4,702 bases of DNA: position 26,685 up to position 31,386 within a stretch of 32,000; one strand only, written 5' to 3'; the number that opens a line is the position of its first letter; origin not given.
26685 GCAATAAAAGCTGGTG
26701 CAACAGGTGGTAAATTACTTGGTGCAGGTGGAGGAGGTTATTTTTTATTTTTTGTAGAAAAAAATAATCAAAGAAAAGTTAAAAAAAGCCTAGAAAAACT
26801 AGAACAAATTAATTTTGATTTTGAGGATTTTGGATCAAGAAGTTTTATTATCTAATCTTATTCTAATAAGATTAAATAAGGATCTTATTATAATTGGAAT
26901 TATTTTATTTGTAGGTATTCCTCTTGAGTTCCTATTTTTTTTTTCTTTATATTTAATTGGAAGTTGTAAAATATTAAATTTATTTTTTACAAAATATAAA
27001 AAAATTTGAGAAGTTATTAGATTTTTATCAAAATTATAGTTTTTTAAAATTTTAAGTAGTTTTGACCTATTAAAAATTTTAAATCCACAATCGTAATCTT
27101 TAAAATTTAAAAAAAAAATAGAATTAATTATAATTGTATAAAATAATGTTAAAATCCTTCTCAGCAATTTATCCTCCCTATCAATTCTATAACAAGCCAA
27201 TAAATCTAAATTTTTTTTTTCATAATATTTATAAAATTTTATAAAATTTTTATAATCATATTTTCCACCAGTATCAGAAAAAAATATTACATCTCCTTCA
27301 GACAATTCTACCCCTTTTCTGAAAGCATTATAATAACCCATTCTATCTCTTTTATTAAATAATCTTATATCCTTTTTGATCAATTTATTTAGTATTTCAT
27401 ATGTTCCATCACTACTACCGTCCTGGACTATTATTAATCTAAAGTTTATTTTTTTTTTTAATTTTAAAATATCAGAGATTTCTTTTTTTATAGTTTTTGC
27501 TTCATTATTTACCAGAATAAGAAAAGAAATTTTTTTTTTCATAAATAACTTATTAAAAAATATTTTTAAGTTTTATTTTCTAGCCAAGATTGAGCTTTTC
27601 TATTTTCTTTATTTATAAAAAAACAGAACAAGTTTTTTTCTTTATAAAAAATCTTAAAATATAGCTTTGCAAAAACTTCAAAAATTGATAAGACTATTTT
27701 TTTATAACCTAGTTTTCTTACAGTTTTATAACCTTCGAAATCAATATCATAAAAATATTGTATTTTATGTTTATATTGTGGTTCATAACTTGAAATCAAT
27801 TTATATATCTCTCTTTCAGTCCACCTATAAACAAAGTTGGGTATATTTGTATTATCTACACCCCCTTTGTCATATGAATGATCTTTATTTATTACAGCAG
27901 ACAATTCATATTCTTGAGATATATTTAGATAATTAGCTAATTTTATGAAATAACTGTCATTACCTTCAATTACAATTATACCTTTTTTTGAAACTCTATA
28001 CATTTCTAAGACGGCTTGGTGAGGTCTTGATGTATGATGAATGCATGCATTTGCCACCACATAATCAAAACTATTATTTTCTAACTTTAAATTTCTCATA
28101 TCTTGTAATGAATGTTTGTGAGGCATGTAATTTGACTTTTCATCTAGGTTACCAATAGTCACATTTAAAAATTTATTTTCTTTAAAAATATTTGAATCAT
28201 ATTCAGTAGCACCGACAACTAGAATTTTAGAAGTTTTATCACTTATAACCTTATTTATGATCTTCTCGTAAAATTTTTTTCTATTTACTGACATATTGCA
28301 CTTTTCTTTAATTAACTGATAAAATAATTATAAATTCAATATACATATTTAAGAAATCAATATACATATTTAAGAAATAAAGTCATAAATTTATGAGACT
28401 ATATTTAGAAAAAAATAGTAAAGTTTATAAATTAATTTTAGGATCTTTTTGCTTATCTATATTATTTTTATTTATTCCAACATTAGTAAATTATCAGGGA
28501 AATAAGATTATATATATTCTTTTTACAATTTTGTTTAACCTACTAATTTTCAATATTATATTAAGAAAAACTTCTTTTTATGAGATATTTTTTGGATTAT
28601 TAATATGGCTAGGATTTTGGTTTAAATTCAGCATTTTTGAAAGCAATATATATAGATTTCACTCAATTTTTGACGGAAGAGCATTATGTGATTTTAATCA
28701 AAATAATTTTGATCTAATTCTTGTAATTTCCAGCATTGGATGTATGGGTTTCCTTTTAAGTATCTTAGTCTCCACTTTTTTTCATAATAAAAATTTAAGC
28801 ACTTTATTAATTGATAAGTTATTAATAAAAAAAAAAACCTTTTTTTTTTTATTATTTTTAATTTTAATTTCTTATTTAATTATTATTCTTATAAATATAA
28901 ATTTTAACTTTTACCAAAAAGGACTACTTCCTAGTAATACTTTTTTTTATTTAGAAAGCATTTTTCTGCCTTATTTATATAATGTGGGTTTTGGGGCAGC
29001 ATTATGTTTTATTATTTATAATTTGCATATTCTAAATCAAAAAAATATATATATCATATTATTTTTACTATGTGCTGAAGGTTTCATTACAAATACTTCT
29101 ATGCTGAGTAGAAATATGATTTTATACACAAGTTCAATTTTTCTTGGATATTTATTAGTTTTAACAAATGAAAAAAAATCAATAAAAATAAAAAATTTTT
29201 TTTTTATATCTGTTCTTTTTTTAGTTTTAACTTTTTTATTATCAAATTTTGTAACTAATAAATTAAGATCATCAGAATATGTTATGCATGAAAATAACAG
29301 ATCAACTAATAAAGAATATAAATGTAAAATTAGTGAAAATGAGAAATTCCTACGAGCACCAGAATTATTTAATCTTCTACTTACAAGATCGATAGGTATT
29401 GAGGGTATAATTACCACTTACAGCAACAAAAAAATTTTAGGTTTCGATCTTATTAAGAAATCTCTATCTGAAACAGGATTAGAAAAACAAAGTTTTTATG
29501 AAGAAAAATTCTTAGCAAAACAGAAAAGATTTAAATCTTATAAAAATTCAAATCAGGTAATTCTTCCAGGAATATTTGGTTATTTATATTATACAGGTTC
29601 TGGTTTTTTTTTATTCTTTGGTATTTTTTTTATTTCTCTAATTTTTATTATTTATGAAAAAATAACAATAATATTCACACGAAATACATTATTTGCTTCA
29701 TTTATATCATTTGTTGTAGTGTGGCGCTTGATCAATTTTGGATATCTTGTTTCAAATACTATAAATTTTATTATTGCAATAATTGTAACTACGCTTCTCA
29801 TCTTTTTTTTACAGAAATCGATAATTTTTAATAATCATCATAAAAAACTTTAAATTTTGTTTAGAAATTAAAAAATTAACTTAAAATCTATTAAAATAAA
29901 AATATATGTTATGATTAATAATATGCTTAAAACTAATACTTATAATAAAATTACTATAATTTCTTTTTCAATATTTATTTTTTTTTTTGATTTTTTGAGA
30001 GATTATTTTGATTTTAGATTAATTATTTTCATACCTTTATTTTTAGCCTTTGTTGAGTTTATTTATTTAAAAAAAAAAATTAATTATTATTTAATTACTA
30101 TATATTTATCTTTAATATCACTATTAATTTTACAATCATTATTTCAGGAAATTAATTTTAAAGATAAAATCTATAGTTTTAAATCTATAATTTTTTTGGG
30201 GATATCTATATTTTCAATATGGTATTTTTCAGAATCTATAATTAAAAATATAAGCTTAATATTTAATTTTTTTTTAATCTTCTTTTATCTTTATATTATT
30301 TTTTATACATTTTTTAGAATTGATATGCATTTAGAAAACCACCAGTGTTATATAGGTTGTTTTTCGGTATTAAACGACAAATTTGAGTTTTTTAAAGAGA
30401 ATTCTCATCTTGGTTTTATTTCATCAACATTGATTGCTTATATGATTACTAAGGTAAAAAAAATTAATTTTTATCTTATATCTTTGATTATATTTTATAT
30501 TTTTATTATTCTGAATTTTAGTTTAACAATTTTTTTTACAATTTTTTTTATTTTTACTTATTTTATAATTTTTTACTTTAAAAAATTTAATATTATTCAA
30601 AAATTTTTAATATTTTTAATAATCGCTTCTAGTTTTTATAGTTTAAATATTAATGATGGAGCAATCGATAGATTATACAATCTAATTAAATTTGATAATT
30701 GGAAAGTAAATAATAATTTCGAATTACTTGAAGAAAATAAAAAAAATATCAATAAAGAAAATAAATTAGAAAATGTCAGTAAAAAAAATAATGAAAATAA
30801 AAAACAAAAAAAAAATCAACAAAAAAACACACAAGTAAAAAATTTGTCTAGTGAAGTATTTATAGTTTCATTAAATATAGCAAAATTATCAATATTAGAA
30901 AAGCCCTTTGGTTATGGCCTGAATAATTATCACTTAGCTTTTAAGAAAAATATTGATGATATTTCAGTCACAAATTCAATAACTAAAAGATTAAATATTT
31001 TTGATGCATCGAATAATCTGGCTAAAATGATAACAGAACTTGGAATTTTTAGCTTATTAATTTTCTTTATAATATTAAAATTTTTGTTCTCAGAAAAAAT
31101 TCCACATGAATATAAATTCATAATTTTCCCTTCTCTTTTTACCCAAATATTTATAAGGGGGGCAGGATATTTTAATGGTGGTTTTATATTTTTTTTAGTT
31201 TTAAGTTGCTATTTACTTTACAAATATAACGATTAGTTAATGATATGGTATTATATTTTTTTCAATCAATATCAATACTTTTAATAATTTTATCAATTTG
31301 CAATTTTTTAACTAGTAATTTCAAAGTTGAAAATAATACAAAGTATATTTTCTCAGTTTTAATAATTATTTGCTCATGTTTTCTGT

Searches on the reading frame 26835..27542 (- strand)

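Call 7: search_protein_families(library=pfam, proteins=[window:26835-27542:-], max_evalue=0.01)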
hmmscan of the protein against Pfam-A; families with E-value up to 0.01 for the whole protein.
window:26835-27542:- (235 aa): 2 families
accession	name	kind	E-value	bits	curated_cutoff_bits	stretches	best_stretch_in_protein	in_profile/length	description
PF00535.33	Glycos_transf_2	-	8.2e-18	65.3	23.3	1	6-164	1-166/168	Glycosyl transferase family 2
PF10111.15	Glyco_tranf_2_2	-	1.4e-05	25.2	27.3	1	11-111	6-110/276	Glycosyltransferase like family 2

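Call 89: search_protein_families(library=ncbifam, proteins=[window:26835-27542:-], max_evalue=1e-10)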
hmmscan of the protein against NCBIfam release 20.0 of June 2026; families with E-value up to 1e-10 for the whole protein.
window:26835-27542:- (235 aa): 1 family
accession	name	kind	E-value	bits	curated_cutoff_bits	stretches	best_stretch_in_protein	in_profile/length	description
TIGR03937.1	PgaC_IcaA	equivalog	6.6e-11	41.8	422.3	1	3-94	45-137/407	poly-beta-1,6-N-acetyl-D-glucosamine synthase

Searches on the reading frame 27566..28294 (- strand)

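Call 7: search_protein_families(library=pfam, proteins=[window:27566-28294:-], max_evalue=0.01)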
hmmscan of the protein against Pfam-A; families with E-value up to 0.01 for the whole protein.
window:27566-28294:- (242 aa): 5 families
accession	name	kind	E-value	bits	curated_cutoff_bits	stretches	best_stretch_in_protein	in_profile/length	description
PF08241.18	Methyltransf_11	-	2.3e-09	38.2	21.2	1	62-105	47-90/95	Methyltransferase domain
PF13649.12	Methyltransf_25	-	5.6e-06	27.4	27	1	60-105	49-96/97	Methyltransferase domain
PF13847.12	Methyltransf_31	-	1.6e-05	25.1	27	1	62-113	59-113/145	Methyltransferase domain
PF08242.18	Methyltransf_12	-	0.00024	22.2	30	1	56-105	64-95/98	Methyltransferase domain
PF07021.18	MetW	-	0.00088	19.4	21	1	70-108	70-108/193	Methionine biosynthesis protein MetW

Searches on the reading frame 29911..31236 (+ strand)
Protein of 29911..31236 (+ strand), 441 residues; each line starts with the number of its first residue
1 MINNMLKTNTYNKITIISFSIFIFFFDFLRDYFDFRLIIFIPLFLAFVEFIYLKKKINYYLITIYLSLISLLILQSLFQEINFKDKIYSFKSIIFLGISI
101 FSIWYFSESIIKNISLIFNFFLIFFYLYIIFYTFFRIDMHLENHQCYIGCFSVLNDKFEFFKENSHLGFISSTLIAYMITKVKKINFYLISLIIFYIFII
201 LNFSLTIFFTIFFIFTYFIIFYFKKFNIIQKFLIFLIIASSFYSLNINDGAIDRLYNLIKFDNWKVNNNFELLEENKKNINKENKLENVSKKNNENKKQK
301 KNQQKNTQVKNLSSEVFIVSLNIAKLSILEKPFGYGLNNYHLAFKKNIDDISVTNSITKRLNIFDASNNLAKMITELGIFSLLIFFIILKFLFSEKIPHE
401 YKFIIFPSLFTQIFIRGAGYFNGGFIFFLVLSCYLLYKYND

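Call 7: search_protein_families(library=pfam, proteins=[window:29911-31236:+], max_evalue=0.01)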
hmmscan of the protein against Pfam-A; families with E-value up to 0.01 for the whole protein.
window:29911-31236:+ (441 aa): 1 family
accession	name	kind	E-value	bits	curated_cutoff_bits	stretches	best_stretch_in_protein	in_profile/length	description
PF04932.20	Wzy_C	-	2.3e-05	24.7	31.7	1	191-386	2-149/149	O-Antigen ligase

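Call 31: search_protein_families(library=ncbifam, proteins=[window:29911-31236:+], max_evalue=0.01)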
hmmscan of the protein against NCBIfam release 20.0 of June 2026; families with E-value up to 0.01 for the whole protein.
window:29911-31236:+ (441 aa): 0 families
